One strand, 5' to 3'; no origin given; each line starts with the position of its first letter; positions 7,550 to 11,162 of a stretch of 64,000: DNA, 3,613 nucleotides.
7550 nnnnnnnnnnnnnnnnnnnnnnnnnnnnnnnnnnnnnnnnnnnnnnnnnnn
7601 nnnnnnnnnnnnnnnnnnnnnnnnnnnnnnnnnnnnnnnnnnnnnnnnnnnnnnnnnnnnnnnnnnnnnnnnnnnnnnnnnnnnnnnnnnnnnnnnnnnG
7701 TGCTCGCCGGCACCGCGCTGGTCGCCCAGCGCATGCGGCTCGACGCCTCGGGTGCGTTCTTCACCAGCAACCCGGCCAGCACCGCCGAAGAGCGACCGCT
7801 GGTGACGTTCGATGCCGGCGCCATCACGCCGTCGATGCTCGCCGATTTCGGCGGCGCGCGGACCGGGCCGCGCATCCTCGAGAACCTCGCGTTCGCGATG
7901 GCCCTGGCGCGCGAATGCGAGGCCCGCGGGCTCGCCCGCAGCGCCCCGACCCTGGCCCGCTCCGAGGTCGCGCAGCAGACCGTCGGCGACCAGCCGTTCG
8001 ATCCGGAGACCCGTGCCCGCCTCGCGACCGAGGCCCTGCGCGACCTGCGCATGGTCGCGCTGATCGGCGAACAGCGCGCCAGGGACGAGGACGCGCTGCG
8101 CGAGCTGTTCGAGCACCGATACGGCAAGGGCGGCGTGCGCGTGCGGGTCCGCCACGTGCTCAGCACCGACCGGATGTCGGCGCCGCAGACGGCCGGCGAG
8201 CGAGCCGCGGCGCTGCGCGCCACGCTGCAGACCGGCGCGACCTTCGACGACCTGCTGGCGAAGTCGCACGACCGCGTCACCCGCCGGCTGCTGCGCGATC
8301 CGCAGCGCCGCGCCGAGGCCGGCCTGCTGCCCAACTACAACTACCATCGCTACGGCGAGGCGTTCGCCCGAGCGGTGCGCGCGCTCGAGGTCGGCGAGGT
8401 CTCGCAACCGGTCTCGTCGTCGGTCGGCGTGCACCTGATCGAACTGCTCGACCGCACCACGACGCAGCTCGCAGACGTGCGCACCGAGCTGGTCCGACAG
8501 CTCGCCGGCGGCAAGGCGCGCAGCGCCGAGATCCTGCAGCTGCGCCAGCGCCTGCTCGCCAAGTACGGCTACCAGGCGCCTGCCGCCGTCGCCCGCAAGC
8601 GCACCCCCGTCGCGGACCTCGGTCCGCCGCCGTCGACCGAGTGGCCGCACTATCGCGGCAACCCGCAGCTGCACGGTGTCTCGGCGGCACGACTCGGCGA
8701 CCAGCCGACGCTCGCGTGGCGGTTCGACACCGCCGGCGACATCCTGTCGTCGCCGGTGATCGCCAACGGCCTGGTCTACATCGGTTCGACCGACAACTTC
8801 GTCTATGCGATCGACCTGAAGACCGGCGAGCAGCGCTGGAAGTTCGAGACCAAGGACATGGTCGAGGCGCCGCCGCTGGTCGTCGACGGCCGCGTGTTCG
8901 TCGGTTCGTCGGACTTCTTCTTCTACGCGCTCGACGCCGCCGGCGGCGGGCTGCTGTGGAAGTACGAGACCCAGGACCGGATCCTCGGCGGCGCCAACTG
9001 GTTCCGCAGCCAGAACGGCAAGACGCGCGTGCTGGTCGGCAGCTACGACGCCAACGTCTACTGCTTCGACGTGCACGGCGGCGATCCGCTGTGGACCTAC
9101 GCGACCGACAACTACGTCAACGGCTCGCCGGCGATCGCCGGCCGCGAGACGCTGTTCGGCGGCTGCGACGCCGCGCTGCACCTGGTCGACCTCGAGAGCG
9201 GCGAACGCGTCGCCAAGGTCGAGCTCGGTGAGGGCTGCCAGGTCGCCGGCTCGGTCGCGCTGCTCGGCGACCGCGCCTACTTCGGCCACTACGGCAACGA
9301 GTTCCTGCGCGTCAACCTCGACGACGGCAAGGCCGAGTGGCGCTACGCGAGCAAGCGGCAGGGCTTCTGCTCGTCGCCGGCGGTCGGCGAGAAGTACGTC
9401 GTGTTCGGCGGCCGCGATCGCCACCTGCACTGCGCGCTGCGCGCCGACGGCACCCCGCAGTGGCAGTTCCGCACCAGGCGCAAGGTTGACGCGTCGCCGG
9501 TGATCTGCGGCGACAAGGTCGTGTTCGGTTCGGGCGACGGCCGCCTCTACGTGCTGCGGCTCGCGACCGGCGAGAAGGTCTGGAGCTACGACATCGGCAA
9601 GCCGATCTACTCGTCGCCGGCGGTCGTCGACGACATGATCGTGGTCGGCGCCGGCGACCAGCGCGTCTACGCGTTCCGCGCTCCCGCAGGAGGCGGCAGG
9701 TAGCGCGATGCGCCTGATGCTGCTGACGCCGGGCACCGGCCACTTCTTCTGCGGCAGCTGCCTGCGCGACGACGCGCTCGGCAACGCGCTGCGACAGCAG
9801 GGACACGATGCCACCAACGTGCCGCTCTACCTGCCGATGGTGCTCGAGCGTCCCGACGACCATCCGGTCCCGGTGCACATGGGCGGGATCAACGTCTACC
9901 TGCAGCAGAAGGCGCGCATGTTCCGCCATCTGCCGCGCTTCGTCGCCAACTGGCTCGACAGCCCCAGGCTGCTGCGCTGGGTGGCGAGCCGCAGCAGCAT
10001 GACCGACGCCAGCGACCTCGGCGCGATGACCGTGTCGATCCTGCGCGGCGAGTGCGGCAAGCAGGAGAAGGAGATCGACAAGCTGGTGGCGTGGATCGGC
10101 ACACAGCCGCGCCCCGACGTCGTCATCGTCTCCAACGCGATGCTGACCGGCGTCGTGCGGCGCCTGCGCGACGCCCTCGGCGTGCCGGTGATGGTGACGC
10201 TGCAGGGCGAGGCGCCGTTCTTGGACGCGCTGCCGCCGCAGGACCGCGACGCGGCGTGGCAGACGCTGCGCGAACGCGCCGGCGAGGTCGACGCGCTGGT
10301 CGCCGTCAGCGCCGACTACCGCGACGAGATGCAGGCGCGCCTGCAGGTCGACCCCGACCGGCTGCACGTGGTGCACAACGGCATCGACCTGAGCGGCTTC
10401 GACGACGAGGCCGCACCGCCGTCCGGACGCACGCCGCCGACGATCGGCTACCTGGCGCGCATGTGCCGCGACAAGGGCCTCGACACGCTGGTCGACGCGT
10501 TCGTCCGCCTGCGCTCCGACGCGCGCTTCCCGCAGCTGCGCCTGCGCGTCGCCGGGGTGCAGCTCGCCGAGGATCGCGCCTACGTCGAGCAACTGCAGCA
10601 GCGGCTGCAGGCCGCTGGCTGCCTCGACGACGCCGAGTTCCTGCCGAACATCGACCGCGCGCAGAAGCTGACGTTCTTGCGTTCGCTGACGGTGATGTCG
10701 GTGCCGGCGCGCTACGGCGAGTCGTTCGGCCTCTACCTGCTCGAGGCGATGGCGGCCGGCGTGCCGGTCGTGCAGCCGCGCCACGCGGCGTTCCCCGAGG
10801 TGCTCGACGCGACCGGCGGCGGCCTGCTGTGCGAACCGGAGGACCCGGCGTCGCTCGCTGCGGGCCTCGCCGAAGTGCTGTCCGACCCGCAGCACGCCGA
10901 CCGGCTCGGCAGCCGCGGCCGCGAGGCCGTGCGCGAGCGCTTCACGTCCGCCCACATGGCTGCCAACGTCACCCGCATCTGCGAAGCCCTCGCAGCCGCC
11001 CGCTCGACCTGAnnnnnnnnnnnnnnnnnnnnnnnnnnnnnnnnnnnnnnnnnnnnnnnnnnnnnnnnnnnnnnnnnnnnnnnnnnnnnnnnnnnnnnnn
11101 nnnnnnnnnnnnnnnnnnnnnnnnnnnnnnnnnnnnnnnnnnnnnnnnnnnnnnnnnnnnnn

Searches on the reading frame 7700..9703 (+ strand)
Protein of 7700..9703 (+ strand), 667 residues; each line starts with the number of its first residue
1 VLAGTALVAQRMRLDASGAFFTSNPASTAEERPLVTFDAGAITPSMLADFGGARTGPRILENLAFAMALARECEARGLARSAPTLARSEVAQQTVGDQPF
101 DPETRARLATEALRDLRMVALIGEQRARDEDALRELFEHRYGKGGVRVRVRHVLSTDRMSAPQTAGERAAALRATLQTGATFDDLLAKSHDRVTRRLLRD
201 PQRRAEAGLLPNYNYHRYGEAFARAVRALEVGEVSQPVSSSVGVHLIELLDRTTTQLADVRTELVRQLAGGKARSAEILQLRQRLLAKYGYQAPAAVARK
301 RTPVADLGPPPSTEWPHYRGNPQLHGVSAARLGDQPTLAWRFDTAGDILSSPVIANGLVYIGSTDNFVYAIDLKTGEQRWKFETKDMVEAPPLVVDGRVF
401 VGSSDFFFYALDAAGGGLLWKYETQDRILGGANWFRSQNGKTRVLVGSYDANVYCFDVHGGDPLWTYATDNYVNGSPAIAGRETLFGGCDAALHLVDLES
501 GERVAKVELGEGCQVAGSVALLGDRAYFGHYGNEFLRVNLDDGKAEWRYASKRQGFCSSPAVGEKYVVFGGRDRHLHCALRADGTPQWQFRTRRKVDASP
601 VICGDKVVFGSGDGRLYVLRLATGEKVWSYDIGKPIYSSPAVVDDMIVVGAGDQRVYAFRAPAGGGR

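Call 65: search_protein_families(library=pfam, proteins=[window:7700-9703:+], max_evalue=0.01)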
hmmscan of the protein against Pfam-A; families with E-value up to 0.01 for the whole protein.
window:7700-9703:+ (667 aa): 9 families
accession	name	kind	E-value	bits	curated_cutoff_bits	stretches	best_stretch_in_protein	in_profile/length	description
PF13570.13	Beta-prop_ACSF4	-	2.5e-61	208.3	133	3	388-602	5-222/329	Beta-alanine-activating enzyme, beta-propeller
PF13360.13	PQQ_2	-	6.9e-39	134.3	27.6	3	493-663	5-188/233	Outer membrane protein assembly factor BamB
PF01011.28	PQQ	-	1.2e-13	51.1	26.7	2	348-386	49-87/595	Glucose/ethanol/alcohol dehydrogenase, beta-propeller domain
PF25292.1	Beta-prop_CGLA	-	2.3e-09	37.6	26.8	1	399-460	47-106/316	Lambda-carrageenase beta-propeller domain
PF13616.12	Rotamase_3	-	1.4e-07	32.5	22.5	1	147-252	15-115/116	PPIC-type PPIASE domain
PF00639.27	Rotamase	-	3.1e-07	31.7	21.7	1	163-249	16-95/97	PPIC-type PPIASE domain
PF13145.12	Rotamase_2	-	0.00045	21.5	27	1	168-259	35-118/121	PPIC-type PPIASE domain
PF14435.11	SUKH-4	-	0.0013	19.3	25.5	0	298-377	30-100/179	SUKH-4 immunity protein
PF23414.1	Beta-prop_EML_2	-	0.0033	17.3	90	0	362-459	16-111/266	Echinoderm microtubule-associated protein second beta-propeller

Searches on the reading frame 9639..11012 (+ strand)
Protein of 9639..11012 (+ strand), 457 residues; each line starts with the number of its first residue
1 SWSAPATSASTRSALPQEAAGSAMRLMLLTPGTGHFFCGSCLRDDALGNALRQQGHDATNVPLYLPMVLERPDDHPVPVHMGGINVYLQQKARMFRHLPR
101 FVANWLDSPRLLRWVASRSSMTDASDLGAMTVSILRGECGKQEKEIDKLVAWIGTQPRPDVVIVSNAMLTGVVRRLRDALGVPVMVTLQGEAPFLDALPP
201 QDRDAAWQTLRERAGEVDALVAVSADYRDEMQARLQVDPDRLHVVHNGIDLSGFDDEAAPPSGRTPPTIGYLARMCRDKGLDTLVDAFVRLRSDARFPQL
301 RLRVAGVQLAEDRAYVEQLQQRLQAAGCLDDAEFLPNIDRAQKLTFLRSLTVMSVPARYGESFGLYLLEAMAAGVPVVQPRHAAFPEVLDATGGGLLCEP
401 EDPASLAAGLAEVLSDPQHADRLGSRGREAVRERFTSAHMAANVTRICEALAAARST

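Call 13: search_protein_families(library=pfam, proteins=[window:9639-11012:+])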
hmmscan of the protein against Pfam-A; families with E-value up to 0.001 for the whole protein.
window:9639-11012:+ (457 aa): 6 families
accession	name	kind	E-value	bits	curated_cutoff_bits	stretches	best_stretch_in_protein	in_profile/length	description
PF00534.26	Glycos_transf_1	-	8.8e-31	107.2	26.4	1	262-429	11-171/172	Glycosyl transferases group 1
PF13692.12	Glyco_trans_1_4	-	3.9e-23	82.7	27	1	267-416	2-142/142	Glycosyl transferases group 1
PF13439.12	Glyco_transf_4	-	2.5e-16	60.6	28.5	1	148-252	63-169/170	Glycosyltransferase Family 4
PF13579.12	Glyco_trans_4_4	-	6.3e-14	53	29.7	1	47-248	10-158/158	Glycosyl transferase 4-like domain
PF20706.3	GT4-conflict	-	1.4e-12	47.8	26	1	214-442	144-383/385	Family 4 Glycosyltransferase in conflict systems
PF13524.12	Glyco_trans_1_2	-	7.4e-09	36.1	25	1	296-443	11-141/144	Glycosyl transferase-like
